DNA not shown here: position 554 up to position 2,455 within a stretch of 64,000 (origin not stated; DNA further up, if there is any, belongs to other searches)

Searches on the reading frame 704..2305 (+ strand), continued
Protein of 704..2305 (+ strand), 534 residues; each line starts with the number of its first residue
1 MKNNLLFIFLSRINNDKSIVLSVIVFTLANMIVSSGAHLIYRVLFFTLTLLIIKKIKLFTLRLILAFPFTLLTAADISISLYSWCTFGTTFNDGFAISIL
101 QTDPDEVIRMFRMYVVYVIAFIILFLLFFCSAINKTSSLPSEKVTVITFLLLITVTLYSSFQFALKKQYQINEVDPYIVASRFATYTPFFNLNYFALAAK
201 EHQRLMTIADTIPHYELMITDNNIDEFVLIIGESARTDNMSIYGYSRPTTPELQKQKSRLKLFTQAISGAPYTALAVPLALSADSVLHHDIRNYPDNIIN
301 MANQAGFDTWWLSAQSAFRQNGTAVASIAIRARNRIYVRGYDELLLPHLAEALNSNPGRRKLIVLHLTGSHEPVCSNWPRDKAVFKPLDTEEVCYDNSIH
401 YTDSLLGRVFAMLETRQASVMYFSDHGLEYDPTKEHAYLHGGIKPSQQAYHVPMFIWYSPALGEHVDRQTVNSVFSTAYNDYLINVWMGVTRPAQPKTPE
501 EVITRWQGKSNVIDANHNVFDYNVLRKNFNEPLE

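Call 72: fold_search(model_id=the predicted structure, library=pdb)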
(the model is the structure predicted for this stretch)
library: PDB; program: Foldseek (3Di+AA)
matches with E <= 10: 729; with E <= 0.001: 373
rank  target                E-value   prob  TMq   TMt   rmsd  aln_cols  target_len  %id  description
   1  6a82_B                9.2e-20  1.00  0.51  0.75   3.9       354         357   24  Crystal structure of the C-terminal periplasmic domain of EcEptC from Escherichia coli (released 2018-12-26)
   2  6a82_A                1.2e-19  1.00  0.52  0.76   3.8       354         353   24  Crystal structure of the C-terminal periplasmic domain of EcEptC from Escherichia coli (released 2018-12-26)
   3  5fgn                  8.0e-19  1.00  0.61  0.60   7.9       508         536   21  Integral membrane protein lipooligosaccharide phosphoethanolamine transferase A (EptA) from Neisseria meningitidis (released 2017-02-15)
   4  9nww_B                1.7e-17  1.00  0.65  0.66   8.4       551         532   19  Single-particle cryo-EM structure of the first variant of mobilized colistin resistance (MCR-1) in its ligand-bound st (released 2025-12-17)
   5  4kav                  7.5e-16  1.00  0.47  0.73   3.4       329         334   25  Crystal Structure of the soluble domain of Lipooligosaccharide phosphoethanolamine transferase A from Neisseria meningit (released 2013-07-24)
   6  4kay_A                4.9e-15  1.00  0.47  0.73   3.7       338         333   25  Structure of the soluble domain of Lipooligosaccharide phosphoethanolamine transferase A from Neisseria meningitidis - (released 2013-07-17)
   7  5ylc                  1.3e-14  1.00  0.46  0.73   3.4       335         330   21  Crystal Structure of MCR-1 Catalytic Domain (released 2017-11-08)
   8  5k4p                  1.7e-14  1.00  0.47  0.75   3.4       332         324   22  Catalytic Domain of MCR-1 phosphoethanolamine transferase (released 2016-08-31)
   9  5lrm                  1.8e-14  1.00  0.47  0.77   3.3       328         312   22  Structure of di-zinc MCR-1 in P41212 space group (released 2016-12-07)
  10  5gov_A                2.0e-14  1.00  0.47  0.75   3.4       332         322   22  Crystal Structure of MCR-1, a phosphoethanolamine transferase, extracellular domain (released 2016-12-21)
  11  5gov_B                3.1e-14  1.00  0.46  0.74   3.2       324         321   22  Crystal Structure of MCR-1, a phosphoethanolamine transferase, extracellular domain (released 2016-12-21)
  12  6li4_B                3.5e-14  1.00  0.46  0.74   3.3       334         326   22  Crystal structure of MCR-1-S (released 2020-09-16)
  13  5lrn_A                3.8e-14  1.00  0.46  0.74   3.4       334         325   22  Structure of mono-zinc MCR-1 in P21 space group (released 2016-12-07)
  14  6a7w_A                4.9e-14  1.00  0.45  0.72   3.5       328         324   22  Structure of a catalytic domain of the colistin resistance enzyme (released 2018-11-07)
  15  5grr                  6.9e-14  1.00  0.45  0.72   3.4       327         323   22  Crystal structure of MCR-1 (released 2017-01-04)
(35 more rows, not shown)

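Call 78: search_dna_similar(query=window:704-2305:+, collection=phages, mode=protein, max_rows=12)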
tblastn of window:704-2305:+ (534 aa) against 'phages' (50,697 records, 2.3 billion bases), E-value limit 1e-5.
Records with a match: 16; places in all: 16; records where one place covers at least 80% of the query: 0.
Best place of each record, by identity: <60% 16.
By first word of the organism name: Salmonella 9; Acinetobacter 4; Bacteriophage 2; Escherichia 1.
By host as written in the record: Homo sapiens 6; - 4; Salmonella enterica subsp. enterica serovar Kentucky 3; Escherichia coli O157:H7 ATCC 43895 1; Acinetobacter baumannii 9102 1; Acinetobacter baumannii 1656-2 1.
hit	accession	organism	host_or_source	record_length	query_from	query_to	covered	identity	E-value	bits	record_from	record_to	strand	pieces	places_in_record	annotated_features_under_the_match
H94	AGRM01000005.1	Salmonella enterica subsp. houtenae str. ATCC BAA-1581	Homo sapiens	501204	201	491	54%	28.6%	2e-19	98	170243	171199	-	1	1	arylsulfatase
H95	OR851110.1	Salmonella phage S.Kent 1-2-1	Salmonella enterica subsp. enterica ...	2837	201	491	54%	28.6%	2e-19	98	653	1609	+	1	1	record has no annotation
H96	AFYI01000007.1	Salmonella enterica subsp. enterica serovar Infantis str. ...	Homo sapiens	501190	201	491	54%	28.6%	4e-19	98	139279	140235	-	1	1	arylsulfatase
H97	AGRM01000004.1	Salmonella enterica subsp. houtenae str. ATCC BAA-1581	Homo sapiens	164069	221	525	57%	26.5%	2e-21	104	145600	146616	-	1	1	arylsulfatase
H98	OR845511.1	Escherichia phage ECO95 1-6-1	Escherichia coli O157:H7 ATCC 43895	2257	227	525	56%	26.0%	6e-20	99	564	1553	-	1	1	record has no annotation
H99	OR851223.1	Salmonella phage S.Kent 1-2-1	Salmonella enterica subsp. enterica ...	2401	227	525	56%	26.0%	7e-20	99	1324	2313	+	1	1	record has no annotation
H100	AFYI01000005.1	Salmonella enterica subsp. enterica serovar Infantis str. ...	Homo sapiens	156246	227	525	56%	26.0%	1e-19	99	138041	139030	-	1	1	arylsulfatase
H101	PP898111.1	Acinetobacter phage phi9102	Acinetobacter baumannii 9102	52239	228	465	45%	32.7%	2e-24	114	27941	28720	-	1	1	record has no annotation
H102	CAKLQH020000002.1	Acinetobacter phage MD-2021a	not known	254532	228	465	45%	32.7%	3e-24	113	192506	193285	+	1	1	yjdB: cell division protein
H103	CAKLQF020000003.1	Acinetobacter phage MD-2021a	not known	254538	228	465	45%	32.7%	3e-24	113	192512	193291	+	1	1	yjdB: cell division protein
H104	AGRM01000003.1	Salmonella enterica subsp. houtenae str. ATCC BAA-1581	Homo sapiens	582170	221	459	45%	32.0%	2e-20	101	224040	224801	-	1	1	arylsulfatase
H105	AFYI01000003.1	Salmonella enterica subsp. enterica serovar Infantis str. ...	Homo sapiens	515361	221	459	45%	31.6%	1e-19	99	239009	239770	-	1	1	arylsulfatase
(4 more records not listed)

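Call 79: get_annotated_region(hit=H74, flank=8000)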
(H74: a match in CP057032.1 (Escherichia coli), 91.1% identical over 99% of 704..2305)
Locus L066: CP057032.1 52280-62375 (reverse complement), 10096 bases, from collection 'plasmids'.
description: Escherichia coli strain RHB40-C01 plasmid pRHB40-C01_2, complete sequence
organism: Escherichia coli (NCBI taxid 562)
taxonomy: Bacteria; Pseudomonadota; Gammaproteobacteria; Enterobacterales; Enterobacteriaceae; Escherichia; Escherichia coli
host: -; source: culture,Pooled cattle faecal samples collected from floor of farm; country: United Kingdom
typing (MOB-suite, as given by PLSDB): non-mobilizable
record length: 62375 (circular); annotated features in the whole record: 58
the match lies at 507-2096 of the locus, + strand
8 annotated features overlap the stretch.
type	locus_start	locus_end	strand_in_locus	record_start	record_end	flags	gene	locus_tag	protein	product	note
CDS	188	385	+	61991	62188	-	-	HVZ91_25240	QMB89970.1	hypothetical protein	-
CDS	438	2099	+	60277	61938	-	-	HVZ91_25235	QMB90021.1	phosphoethanolamine transferase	-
CDS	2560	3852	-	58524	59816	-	-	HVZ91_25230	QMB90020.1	MFS transporter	-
CDS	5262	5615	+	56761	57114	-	-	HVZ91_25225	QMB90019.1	hypothetical protein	-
CDS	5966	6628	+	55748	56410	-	-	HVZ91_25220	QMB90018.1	EcsC family protein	-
CDS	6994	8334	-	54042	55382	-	-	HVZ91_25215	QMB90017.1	GGDEF domain-containing protein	-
CDS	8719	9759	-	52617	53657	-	-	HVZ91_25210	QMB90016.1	tetratricopeptide repeat protein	-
CDS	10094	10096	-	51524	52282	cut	-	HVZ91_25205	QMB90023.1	AraC family transcriptional regulator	-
